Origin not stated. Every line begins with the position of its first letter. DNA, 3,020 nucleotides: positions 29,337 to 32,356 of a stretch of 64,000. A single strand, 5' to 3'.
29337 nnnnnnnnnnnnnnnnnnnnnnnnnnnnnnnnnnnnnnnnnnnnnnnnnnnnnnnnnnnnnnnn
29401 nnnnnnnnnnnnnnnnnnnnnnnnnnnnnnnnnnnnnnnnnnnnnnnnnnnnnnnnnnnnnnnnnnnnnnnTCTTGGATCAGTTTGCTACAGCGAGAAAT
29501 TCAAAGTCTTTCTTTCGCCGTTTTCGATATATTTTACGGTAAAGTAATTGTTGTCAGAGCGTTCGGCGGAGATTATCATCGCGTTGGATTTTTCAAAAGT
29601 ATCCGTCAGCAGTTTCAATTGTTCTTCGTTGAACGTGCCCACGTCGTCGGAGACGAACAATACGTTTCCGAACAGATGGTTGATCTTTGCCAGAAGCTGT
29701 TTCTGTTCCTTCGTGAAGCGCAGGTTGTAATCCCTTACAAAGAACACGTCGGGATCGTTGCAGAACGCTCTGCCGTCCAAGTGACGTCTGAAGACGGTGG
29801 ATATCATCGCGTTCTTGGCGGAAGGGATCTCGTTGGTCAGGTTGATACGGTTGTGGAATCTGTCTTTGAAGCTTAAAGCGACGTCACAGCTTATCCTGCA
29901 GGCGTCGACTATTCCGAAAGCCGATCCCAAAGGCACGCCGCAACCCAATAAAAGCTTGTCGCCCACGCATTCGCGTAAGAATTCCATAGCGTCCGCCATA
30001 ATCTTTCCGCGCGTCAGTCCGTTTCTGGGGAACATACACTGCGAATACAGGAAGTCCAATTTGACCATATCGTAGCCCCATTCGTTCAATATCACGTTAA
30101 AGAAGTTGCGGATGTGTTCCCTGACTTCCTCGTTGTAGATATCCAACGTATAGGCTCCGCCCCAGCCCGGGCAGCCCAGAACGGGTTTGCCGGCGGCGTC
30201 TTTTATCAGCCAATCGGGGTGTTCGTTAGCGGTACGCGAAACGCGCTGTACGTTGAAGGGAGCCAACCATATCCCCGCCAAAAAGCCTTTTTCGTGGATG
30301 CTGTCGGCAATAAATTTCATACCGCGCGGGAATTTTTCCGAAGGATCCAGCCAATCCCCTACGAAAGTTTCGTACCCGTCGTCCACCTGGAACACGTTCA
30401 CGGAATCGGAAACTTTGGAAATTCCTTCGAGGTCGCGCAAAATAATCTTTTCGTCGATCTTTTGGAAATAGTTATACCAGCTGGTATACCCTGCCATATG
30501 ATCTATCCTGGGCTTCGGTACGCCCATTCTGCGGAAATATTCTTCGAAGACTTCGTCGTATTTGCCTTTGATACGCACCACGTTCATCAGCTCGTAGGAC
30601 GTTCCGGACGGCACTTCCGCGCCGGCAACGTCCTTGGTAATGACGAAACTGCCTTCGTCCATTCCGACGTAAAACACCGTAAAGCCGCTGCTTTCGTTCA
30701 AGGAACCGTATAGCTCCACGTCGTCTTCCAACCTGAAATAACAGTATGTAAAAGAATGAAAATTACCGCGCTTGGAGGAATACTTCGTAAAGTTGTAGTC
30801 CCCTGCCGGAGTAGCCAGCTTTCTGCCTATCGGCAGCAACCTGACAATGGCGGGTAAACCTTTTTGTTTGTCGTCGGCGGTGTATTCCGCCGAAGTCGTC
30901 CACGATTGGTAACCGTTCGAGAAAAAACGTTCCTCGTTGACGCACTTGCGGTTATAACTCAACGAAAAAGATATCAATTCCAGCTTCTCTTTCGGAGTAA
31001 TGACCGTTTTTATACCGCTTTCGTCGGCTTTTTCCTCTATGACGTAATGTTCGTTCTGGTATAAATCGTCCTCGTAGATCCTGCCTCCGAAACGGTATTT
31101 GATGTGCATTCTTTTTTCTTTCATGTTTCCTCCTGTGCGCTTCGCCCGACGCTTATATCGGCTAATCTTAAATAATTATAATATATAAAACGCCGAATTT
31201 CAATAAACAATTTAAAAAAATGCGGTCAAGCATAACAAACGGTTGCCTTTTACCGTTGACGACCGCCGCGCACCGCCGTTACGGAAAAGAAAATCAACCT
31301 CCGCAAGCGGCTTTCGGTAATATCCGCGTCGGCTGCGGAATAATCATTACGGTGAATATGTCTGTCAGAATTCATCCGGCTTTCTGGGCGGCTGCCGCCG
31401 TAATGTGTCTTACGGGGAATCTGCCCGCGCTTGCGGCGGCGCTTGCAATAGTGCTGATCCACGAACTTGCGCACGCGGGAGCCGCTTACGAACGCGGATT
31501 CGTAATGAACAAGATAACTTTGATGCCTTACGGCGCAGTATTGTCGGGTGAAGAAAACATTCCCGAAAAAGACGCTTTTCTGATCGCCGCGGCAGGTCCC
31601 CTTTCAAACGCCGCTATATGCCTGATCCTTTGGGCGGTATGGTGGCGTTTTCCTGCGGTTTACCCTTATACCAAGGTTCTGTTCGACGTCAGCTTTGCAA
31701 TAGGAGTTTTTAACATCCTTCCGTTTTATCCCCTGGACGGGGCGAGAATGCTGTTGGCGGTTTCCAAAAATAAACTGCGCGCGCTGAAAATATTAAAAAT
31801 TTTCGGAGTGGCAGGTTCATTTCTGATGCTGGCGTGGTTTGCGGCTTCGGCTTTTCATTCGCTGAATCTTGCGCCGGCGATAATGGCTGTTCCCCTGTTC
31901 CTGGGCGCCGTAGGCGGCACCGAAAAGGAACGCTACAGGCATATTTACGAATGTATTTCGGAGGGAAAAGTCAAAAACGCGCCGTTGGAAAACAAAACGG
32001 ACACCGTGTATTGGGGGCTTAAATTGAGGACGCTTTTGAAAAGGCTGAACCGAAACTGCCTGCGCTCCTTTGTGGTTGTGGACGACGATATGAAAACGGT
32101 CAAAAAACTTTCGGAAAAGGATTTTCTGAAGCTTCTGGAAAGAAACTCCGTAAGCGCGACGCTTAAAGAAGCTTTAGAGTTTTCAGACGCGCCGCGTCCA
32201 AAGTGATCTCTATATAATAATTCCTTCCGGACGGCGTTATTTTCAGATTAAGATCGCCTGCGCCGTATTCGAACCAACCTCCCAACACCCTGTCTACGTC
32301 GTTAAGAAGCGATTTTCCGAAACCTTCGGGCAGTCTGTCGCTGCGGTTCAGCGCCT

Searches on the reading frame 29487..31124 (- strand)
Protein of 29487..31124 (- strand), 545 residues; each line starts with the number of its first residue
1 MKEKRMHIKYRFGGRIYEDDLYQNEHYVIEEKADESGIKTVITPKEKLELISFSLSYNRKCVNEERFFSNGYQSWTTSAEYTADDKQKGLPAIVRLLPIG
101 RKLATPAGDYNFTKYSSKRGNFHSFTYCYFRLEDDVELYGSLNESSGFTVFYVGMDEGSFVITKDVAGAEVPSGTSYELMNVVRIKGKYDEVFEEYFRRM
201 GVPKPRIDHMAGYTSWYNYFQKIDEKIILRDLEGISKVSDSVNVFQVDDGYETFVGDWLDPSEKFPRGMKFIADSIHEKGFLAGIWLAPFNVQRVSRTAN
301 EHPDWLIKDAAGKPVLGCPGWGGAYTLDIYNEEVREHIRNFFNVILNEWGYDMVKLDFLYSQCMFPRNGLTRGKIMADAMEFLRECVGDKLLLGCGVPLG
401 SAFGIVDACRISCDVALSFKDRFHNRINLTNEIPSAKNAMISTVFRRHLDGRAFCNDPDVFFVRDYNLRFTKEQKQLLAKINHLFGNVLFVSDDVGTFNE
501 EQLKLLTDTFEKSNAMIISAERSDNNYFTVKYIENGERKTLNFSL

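Call 9: search_protein_families(library=pfam, proteins=[window:29487-31124:-], max_evalue=0.01)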
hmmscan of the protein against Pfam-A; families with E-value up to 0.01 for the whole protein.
window:29487-31124:- (545 aa): 3 families
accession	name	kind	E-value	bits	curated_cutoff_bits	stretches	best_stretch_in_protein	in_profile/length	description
PF02065.24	Melibiase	-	1.6e-14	54.1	27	1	242-358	72-191/347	Melibiase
PF01055.32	Glyco_hydro_31_2nd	-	7.4e-05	22.7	23.5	1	242-358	38-156/328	Glycosyl hydrolases family 31 TIM-barrel domain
PF16499.11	Melibiase_2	-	0.0015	18.3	23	0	347-508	122-275/284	Alpha galactosidase A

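Call 10: find_encoding_contigs(protein=window:29487-31124:-, flank=6000, max_places=6)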
Protein window:29487-31124:- (545 aa): 20 contigs read that carry it; 6 places shown.
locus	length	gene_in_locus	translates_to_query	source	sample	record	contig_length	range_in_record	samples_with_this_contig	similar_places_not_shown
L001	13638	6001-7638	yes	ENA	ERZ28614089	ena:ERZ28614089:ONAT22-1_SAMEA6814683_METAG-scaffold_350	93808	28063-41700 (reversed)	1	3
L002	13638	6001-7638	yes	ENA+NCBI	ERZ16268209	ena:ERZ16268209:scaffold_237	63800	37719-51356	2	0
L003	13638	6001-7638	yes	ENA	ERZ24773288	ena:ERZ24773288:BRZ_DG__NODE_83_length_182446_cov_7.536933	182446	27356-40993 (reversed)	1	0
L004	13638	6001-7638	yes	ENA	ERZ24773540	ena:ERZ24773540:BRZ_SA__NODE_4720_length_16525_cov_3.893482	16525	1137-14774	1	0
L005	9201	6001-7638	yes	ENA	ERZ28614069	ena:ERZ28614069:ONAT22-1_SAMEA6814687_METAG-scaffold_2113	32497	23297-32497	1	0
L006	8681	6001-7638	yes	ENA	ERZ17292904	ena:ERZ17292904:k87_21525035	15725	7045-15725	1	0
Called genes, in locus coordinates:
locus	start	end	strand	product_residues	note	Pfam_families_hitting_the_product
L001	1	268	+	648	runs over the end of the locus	PF22745:Nlig-Ia, PF01653:DNA_ligase_aden, PF03120:OB_DNA_ligase, PF12826:HHH_2, PF14520:HHH_5 (weak), PF00533:BRCT, PF12738:PTCB-BRCT (weak), PF16589:BRCT_2 (faint)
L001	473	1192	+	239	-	PF01066:CDP-OH_P_transf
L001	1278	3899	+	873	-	PF00133:tRNA-synt_1, PF09334:tRNA-synt_1g, PF13603:tRNA-synt_1_2, PF09334:tRNA-synt_1g, PF08264:Anticodon_1, PF10458:Val_tRNA-synt_C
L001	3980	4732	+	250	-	PF00142:Fer4_NifH (weak), PF01656:CbiA, PF02374:ArsA_ATPase (weak), PF06564:CBP_BcsQ (faint), PF09140:MipZ (faint), PF10609:ParA, PF13614:AAA_31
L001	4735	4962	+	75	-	-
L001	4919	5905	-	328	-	PF02163:Peptidase_M50 (weak)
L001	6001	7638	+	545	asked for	PF02065:Melibiase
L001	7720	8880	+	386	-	-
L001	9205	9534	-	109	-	-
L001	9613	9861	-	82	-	-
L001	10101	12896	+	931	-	-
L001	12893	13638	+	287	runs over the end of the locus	PF10672:Methyltrans_SAM, PF03602:Cons_hypoth95 (faint)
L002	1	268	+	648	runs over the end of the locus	PF22745:Nlig-Ia, PF01653:DNA_ligase_aden, PF03120:OB_DNA_ligase, PF12826:HHH_2, PF14520:HHH_5 (weak), PF00533:BRCT, PF12738:PTCB-BRCT (weak), PF16589:BRCT_2 (faint)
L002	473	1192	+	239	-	PF01066:CDP-OH_P_transf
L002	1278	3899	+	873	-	PF00133:tRNA-synt_1, PF09334:tRNA-synt_1g, PF13603:tRNA-synt_1_2, PF09334:tRNA-synt_1g, PF08264:Anticodon_1, PF10458:Val_tRNA-synt_C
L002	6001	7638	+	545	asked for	PF02065:Melibiase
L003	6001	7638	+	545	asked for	PF02065:Melibiase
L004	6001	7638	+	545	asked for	PF02065:Melibiase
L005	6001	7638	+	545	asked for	PF02065:Melibiase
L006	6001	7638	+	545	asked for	PF02065:Melibiase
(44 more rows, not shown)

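Call 11: find_homologous_proteins(query=window:29487-31124:-, max_evalue=1e-30)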
Query window:29487-31124:- (545 aa): 7407 proteins with E <= 1e-30 among 8000 candidates; the best 120 are listed.
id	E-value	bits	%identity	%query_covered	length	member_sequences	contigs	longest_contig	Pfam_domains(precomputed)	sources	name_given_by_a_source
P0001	0.0e+0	1155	89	100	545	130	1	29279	PF02065.25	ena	-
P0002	0.0e+0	1119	85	100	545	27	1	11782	PF02065.25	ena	-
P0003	0.0e+0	1015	76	100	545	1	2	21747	PF01055.33,PF02065.25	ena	-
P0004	7.3e-292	987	74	100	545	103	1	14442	PF02065.25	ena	-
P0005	1.2e-286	970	73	100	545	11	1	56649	PF02065.25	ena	-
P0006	1.9e-249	847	65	100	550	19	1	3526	PF01055.33,PF02065.25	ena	-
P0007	8.0e-247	838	64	100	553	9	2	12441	PF02065.25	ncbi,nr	ncbi:MAG: alpha-galactosidase [Clostridia bacterium]|nr:alpha-galactosidase [Clostridia bacterium] M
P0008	6.6e-246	835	64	100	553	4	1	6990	PF02065.25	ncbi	-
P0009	1.2e-245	834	63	100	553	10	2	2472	PF02065.25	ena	-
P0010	4.9e-245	832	65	100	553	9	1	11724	PF01055.33,PF02065.25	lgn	-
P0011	2.1e-244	830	63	100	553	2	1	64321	PF01055.33,PF02065.25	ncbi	-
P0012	1.8e-242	824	64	100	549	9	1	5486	PF02065.25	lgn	-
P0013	2.3e-242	823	63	100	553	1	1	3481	PF02638.22,PF01055.33,PF02065.25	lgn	-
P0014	7.5e-242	822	63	100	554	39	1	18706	PF01055.33,PF02065.25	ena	-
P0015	1.2e-241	821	63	100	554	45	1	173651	PF01055.33,PF02065.25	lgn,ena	-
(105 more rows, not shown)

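Call 13: find_encoding_contigs(protein=P0001, flank=5000, max_places=2)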
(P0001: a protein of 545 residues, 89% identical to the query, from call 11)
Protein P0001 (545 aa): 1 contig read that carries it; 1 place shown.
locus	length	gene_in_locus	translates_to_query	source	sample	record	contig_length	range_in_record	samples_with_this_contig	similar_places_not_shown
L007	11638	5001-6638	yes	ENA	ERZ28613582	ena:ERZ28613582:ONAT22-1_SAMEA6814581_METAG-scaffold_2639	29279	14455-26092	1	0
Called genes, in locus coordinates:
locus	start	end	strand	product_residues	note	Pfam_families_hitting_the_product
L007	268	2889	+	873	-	PF00133:tRNA-synt_1, PF09334:tRNA-synt_1g, PF13603:tRNA-synt_1_2, PF09334:tRNA-synt_1g, PF08264:Anticodon_1, PF10458:Val_tRNA-synt_C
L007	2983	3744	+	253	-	PF00142:Fer4_NifH, PF01656:CbiA, PF02374:ArsA_ATPase (weak), PF06564:CBP_BcsQ (faint), PF09140:MipZ (faint), PF10609:ParA, PF13614:AAA_31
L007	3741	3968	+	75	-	-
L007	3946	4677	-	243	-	PF02163:Peptidase_M50 (weak), PF13398:Peptidase_M50B (faint)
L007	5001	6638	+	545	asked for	PF02065:Melibiase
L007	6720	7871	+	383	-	-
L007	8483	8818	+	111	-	-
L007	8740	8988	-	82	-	-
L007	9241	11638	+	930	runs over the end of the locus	-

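Call 14: find_encoding_contigs(protein=P0003, flank=5000, max_places=2)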
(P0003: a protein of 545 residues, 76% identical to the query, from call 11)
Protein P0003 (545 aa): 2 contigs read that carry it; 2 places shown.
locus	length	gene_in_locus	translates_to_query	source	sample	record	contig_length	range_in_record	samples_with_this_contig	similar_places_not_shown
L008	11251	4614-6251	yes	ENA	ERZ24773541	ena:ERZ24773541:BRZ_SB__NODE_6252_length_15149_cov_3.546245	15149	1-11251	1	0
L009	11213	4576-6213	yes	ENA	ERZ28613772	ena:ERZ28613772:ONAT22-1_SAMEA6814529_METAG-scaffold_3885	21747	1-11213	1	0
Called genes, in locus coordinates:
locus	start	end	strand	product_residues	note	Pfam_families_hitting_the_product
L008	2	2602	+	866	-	?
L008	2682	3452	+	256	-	PF00142:Fer4_NifH (weak), PF01656:CbiA, PF02374:ArsA_ATPase (weak), PF06564:CBP_BcsQ (weak), PF09140:MipZ (faint), PF10609:ParA, PF13614:AAA_31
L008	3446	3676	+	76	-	-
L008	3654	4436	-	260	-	PF02163:Peptidase_M50 (weak)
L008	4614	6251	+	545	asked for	PF01055:Glyco_hydro_31_2nd (faint), PF02065:Melibiase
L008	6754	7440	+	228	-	PF09479:Flg_new (weak)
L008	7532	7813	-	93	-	-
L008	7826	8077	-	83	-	-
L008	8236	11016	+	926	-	-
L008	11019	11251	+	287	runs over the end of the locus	PF10672:Methyltrans_SAM, PF09445:Methyltransf_15 (faint)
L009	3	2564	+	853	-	?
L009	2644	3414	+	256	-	PF00142:Fer4_NifH (weak), PF01656:CbiA, PF02374:ArsA_ATPase (weak), PF06564:CBP_BcsQ (weak), PF09140:MipZ (faint), PF10609:ParA, PF13614:AAA_31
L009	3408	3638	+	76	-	-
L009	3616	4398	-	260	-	PF02163:Peptidase_M50 (weak)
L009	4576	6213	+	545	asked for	PF01055:Glyco_hydro_31_2nd (faint), PF02065:Melibiase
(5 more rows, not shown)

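Call 15: find_encoding_contigs(protein=P0005, flank=5000, max_places=2)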
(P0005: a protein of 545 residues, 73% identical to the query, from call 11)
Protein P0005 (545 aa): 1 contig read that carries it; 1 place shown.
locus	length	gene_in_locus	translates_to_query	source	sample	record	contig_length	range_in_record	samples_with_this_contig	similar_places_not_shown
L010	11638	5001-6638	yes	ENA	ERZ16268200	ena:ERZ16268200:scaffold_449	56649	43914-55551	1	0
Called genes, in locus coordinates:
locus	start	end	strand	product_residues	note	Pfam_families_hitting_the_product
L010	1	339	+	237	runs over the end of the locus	PF01066:CDP-OH_P_transf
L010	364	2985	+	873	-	PF00133:tRNA-synt_1, PF09334:tRNA-synt_1g, PF13603:tRNA-synt_1_2, PF09334:tRNA-synt_1g (weak), PF08264:Anticodon_1, PF10458:Val_tRNA-synt_C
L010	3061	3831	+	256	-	PF00142:Fer4_NifH (weak), PF01656:CbiA, PF02374:ArsA_ATPase (weak), PF06564:CBP_BcsQ (faint), PF09140:MipZ (weak), PF10609:ParA, PF13614:AAA_31, PF10609:ParA (weak)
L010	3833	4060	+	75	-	-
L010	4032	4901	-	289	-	PF02163:Peptidase_M50 (weak)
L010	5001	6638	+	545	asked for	PF02065:Melibiase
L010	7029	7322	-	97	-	-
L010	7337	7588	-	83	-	-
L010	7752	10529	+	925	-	-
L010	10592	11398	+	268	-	PF10672:Methyltrans_SAM, PF03602:Cons_hypoth95 (weak)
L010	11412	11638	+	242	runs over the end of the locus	PF00849:PseudoU_synth_2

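Call 16: find_encoding_contigs(protein=P0015, flank=5000, max_places=2)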
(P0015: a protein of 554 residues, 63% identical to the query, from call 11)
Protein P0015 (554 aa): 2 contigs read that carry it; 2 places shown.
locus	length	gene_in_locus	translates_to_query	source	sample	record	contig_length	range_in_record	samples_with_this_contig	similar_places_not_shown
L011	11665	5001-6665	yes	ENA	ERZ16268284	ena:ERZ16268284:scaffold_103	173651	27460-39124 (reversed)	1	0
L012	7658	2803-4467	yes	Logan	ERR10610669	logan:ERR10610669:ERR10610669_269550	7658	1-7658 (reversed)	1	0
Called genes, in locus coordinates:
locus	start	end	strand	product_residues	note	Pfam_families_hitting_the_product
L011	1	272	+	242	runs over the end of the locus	PF01066:CDP-OH_P_transf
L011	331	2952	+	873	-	PF00133:tRNA-synt_1, PF09334:tRNA-synt_1g, PF13603:tRNA-synt_1_2 (weak), PF09334:tRNA-synt_1g, PF08264:Anticodon_1, PF10458:Val_tRNA-synt_C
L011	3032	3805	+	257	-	PF00142:Fer4_NifH (faint), PF01656:CbiA, PF02374:ArsA_ATPase (weak), PF06564:CBP_BcsQ (weak), PF09140:MipZ, PF10609:ParA, PF13614:AAA_31, PF10609:ParA (weak)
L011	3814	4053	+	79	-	-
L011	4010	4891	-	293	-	PF02163:Peptidase_M50 (weak)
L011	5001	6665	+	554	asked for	PF01055:Glyco_hydro_31_2nd, PF02065:Melibiase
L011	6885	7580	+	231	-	-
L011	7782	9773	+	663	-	PF02518:HATPase_c, PF00204:DNA_gyraseB, PF01751:Toprim, PF00986:DNA_gyraseB_C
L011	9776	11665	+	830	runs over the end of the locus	PF00521:DNA_topoisoIV, PF03989:DNA_gyraseA_C (weak)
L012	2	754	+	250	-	?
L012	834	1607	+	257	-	PF00142:Fer4_NifH (faint), PF01656:CbiA, PF02374:ArsA_ATPase (weak), PF06564:CBP_BcsQ (weak), PF09140:MipZ, PF10609:ParA, PF13614:AAA_31, PF10609:ParA (weak)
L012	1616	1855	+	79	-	-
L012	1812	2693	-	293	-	PF02163:Peptidase_M50 (weak)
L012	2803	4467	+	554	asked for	PF01055:Glyco_hydro_31_2nd, PF02065:Melibiase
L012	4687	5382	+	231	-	-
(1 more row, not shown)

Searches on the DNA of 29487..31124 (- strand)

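Call 29: search_rna_families(sources=[L020, L030, L031, L036, L083, L007, L010], threshold=evalue, max_evalue=1, show_alignments=2)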
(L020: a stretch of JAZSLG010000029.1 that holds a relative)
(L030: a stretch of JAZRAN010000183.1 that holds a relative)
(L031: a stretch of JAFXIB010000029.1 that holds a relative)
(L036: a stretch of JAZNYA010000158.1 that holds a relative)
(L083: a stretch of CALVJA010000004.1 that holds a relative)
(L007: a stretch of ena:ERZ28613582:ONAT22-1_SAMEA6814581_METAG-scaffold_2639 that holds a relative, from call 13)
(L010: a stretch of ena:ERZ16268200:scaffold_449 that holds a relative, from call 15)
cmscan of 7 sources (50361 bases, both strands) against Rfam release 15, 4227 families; matches with E-value up to 1: 1.
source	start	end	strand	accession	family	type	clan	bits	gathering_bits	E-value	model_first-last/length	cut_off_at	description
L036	3373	3473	-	RF01808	MicX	Gene; sRNA;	-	24.2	75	0.28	1-194/194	no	MicX Vibrio cholerae sRNA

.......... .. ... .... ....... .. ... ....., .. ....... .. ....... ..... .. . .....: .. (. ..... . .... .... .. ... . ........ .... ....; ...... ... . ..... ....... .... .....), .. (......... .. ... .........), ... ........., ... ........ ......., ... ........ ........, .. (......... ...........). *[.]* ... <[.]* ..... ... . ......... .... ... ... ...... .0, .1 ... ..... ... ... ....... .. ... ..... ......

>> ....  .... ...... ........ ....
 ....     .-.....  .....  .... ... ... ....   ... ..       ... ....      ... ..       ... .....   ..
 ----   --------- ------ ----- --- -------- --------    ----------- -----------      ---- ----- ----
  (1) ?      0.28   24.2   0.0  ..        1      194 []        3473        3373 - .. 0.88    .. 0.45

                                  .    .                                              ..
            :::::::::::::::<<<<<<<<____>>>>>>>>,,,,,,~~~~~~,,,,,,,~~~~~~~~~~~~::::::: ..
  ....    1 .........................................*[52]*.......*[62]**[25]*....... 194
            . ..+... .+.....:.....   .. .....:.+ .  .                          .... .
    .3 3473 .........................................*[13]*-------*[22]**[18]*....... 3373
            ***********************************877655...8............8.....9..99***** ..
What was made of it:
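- Tried and rejected: Evalue-mode Rfam on seven relatives: no 6S match at E <= 1 (call 29).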

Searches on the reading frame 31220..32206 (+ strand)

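Call 9: search_protein_families(library=pfam, proteins=[window:31220-32206:+], max_evalue=0.01)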
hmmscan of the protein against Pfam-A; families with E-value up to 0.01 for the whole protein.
window:31220-32206:+ (328 aa): 1 family
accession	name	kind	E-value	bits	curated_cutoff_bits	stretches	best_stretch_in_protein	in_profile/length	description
PF02163.28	Peptidase_M50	-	5.3e-14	52.5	27.2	2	71-141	3-100/221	Peptidase family M50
